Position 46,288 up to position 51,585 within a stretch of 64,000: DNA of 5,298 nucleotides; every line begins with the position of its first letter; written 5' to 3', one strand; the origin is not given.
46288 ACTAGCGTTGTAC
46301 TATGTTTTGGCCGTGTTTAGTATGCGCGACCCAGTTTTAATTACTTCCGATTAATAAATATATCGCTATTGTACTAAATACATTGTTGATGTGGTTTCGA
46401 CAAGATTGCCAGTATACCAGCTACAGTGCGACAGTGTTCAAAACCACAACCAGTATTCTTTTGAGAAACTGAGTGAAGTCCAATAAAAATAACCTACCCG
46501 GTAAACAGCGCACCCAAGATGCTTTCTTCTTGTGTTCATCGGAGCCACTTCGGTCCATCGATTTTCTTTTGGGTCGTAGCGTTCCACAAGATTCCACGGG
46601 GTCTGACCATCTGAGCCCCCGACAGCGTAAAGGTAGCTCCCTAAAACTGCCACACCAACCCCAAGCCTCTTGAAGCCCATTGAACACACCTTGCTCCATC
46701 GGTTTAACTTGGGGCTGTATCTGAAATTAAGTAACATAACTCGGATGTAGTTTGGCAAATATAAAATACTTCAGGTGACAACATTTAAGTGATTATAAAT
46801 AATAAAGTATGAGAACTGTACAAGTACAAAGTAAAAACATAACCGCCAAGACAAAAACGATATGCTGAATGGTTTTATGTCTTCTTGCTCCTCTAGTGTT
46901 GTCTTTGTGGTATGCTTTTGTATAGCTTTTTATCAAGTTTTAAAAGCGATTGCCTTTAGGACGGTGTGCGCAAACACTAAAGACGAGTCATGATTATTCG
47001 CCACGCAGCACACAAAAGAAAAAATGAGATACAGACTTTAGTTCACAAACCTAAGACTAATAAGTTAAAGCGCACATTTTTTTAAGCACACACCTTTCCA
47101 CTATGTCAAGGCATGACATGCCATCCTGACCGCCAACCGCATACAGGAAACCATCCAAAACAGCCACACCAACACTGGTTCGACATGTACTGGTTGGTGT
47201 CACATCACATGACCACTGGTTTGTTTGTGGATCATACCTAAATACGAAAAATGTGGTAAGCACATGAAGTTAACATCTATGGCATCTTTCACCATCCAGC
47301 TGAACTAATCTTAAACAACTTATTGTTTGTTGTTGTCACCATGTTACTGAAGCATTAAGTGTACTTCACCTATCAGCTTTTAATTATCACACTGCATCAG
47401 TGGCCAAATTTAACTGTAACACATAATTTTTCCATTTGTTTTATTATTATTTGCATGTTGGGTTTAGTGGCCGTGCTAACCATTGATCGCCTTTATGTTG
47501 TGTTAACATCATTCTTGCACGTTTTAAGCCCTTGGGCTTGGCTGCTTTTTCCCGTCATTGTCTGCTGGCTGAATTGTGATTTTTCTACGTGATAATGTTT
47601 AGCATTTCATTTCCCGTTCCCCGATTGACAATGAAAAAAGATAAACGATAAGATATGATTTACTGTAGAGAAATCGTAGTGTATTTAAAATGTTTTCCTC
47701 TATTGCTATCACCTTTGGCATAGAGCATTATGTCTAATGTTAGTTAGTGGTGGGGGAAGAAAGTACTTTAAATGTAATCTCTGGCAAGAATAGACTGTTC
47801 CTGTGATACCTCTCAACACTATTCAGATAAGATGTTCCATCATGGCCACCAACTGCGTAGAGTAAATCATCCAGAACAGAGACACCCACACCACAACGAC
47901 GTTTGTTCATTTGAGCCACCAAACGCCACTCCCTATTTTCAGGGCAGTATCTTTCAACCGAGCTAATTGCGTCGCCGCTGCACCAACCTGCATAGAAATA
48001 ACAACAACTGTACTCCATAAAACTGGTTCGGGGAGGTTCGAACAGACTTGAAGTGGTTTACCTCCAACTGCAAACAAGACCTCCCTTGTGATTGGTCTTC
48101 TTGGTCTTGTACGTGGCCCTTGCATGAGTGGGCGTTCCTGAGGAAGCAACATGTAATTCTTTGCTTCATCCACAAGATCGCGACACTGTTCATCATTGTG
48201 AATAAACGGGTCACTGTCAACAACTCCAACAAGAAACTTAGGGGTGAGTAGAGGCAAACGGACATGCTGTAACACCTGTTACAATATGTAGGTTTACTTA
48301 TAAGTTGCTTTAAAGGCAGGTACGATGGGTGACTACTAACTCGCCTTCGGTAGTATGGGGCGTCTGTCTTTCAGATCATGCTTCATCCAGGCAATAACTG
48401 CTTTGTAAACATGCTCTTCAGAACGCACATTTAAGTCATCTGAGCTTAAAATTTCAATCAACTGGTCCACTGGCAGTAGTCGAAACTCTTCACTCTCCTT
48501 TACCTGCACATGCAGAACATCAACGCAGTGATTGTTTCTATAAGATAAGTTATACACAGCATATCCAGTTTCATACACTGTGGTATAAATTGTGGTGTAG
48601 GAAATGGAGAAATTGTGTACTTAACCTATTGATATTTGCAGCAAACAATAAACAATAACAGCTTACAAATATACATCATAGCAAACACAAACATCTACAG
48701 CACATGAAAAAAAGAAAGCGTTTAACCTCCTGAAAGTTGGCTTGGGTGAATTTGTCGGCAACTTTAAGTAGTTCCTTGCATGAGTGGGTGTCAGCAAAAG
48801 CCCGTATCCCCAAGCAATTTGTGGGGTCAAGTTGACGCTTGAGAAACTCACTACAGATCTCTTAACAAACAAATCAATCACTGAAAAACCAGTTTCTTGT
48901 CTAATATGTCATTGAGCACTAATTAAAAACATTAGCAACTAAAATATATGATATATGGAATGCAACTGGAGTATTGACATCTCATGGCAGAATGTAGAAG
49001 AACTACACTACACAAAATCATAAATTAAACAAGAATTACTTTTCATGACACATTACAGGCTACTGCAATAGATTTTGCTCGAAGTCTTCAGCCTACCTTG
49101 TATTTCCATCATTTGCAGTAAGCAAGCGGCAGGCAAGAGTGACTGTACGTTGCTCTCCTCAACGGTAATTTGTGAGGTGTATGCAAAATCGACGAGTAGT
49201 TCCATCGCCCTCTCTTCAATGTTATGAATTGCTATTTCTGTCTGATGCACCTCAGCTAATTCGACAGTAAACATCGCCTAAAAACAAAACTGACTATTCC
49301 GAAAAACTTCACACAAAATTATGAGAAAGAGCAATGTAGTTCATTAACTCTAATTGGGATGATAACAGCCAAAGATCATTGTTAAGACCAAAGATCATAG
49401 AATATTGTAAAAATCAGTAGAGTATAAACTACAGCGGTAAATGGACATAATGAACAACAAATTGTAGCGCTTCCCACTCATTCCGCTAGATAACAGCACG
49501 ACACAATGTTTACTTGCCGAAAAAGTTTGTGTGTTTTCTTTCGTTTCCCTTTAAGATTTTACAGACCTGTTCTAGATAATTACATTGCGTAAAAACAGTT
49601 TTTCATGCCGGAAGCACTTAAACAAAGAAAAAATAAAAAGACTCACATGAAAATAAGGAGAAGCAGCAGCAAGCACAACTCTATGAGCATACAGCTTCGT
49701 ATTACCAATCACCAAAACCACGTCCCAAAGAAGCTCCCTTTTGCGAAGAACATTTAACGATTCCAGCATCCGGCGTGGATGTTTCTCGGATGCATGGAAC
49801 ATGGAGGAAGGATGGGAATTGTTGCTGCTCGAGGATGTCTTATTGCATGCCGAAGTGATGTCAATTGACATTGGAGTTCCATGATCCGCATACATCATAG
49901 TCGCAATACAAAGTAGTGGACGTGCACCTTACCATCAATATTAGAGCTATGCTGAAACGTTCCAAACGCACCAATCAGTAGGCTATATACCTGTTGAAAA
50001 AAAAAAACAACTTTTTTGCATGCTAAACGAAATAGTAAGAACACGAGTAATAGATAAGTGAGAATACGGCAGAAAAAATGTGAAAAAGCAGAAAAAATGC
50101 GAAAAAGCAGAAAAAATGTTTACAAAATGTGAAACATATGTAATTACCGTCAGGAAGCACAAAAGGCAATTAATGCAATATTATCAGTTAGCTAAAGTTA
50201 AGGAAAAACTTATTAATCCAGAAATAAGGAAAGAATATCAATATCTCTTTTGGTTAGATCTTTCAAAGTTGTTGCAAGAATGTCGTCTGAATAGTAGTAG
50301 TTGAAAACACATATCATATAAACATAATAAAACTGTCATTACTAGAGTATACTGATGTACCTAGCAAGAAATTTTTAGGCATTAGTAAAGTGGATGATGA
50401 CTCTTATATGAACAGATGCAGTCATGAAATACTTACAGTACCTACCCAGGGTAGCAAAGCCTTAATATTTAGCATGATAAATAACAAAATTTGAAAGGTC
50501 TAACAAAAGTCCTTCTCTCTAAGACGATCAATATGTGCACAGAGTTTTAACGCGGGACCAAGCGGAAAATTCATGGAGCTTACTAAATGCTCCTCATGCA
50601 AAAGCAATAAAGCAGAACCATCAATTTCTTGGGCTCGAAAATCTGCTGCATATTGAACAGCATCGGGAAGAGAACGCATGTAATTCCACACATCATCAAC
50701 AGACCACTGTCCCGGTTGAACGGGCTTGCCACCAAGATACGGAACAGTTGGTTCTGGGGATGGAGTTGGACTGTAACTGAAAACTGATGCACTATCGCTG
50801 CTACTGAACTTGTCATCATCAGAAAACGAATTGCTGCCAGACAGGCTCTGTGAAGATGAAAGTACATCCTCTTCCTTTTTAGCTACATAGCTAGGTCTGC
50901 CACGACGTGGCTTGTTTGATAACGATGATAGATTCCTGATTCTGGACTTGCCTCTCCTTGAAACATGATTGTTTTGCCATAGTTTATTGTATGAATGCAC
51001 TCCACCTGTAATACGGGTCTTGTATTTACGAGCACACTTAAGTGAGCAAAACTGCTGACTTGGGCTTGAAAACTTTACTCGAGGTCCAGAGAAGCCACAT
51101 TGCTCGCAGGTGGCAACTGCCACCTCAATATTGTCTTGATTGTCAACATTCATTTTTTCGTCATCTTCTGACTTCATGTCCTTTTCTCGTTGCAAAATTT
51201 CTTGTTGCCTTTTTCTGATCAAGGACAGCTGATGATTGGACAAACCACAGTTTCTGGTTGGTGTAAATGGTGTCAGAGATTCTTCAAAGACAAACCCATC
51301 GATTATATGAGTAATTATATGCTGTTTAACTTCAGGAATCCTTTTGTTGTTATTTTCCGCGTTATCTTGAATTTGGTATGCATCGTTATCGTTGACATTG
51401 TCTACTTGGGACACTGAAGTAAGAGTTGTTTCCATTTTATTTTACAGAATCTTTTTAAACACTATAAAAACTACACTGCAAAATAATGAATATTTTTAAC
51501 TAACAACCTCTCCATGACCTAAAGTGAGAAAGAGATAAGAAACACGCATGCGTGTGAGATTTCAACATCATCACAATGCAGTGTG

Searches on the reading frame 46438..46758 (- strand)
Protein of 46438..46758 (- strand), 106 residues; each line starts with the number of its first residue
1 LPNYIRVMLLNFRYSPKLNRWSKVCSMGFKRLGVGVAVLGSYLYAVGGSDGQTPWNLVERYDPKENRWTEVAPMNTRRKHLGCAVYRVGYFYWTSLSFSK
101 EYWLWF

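Call 45: search_protein_families(library=pfam, proteins=[window:46438-46758:-], max_evalue=0.001)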
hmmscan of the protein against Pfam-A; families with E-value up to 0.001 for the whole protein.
window:46438-46758:- (106 aa): 7 families
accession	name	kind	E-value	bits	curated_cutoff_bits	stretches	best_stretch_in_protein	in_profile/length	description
PF01344.31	Kelch_1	-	1.1e-17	63.6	20.1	1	31-75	2-46/46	Kelch motif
PF13964.12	Kelch_6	-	1.3e-11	44.5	25.3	1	31-78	2-50/50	Kelch motif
PF07646.21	Kelch_2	-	2.8e-07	30.6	21.3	1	32-74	3-47/48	Kelch motif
PF13418.12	Kelch_4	-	1.3e-05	25.5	21.6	1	41-75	13-48/49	Galactose oxidase, central domain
PF13415.12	Kelch_3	-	1.6e-05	25.4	22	1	40-81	1-43/48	Galactose oxidase, central domain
PF25210.1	Kelch_FKB95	-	4.7e-05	23.6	70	1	18-85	67-139/268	FKB95, Kelch-repeats domain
PF24681.1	Kelch_KLHDC2_KLHL20_DRC7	-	0.0004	20.2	50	1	30-76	103-199/221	KLHDC2/KLHL20/DRC7 Kelch-repeats domain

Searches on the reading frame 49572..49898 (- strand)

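Call 45: search_protein_families(library=pfam, proteins=[window:49572-49898:-], max_evalue=0.001)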
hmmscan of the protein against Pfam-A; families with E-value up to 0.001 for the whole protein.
window:49572-49898:- (108 aa): 1 family
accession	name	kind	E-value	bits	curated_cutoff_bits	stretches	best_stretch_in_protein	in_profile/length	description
PF00651.37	BTB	-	1.1e-10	42.1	20.5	1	48-85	1-39/110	BTB/POZ domain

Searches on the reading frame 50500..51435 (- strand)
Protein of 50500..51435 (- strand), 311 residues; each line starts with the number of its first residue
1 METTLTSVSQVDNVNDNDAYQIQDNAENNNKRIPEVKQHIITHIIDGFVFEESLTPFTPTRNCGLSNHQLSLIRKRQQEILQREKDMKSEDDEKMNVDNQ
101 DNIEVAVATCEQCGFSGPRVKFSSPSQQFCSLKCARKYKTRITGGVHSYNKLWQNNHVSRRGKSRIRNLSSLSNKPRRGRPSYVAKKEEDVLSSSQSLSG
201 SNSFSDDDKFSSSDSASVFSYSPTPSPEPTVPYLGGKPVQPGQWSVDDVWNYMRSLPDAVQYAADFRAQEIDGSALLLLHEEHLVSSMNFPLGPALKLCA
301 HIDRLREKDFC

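Call 16: find_encoding_contigs(protein=window:50500-51435:-, flank=3000, max_places=4)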
Protein window:50500-51435:- (311 aa): no gene with exactly this product is on record in the collection.

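Call 18: find_homologous_proteins(query=window:50500-51435:-, max_evalue=1e-10)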
Query window:50500-51435:- (311 aa): 9 proteins with E <= 1e-10 among 644 candidates.
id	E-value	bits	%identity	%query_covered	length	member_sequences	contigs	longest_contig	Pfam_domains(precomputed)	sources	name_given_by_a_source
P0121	4.5e-208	708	100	100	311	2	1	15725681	PF00536.38,PF02198.24,PF21319.4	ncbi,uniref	ncbi:polyhomeotic-like protein 3 [Clavelina lepadiformis]|uniref:polyhomeotic-like protein 3 n=1 Tax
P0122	6.4e-85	303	53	88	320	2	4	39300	PF00536.38,PF02198.24,PF07647.25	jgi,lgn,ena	-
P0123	2.8e-78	281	50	96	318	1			PF00536.38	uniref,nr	uniref:Polyhomeotic-like protein 2 n=1 Tax=Phallusia mammillata TaxID=59560 RepID=A0A6F9DPC1_9ASCI|n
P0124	1.2e-70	256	48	88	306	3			PF00536.38,PF21319.4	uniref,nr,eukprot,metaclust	uniref:polyhomeotic-like protein 2 n=1 Tax=Ciona intestinalis TaxID=7719 RepID=UPI000052497A|nr:poly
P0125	9.6e-67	244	49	87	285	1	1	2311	PF00536.38,PF02198.24,PF21319.4,PF07647.25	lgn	-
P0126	9.7e-63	230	43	93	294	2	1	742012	PF00536.38,PF02198.24,PF21319.4,PF07647.25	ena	-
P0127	1.3e-54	204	40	97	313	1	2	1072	PF00536.38,PF21319.4,PF07647.25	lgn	-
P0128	5.6e-52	195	43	86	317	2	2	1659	PF00536.38,PF21319.4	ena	-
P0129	1.4e-47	181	40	86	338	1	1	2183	PF00536.38,PF07647.25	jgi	-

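Call 21: find_encoding_contigs(protein=P0121, flank=10000, max_places=3)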
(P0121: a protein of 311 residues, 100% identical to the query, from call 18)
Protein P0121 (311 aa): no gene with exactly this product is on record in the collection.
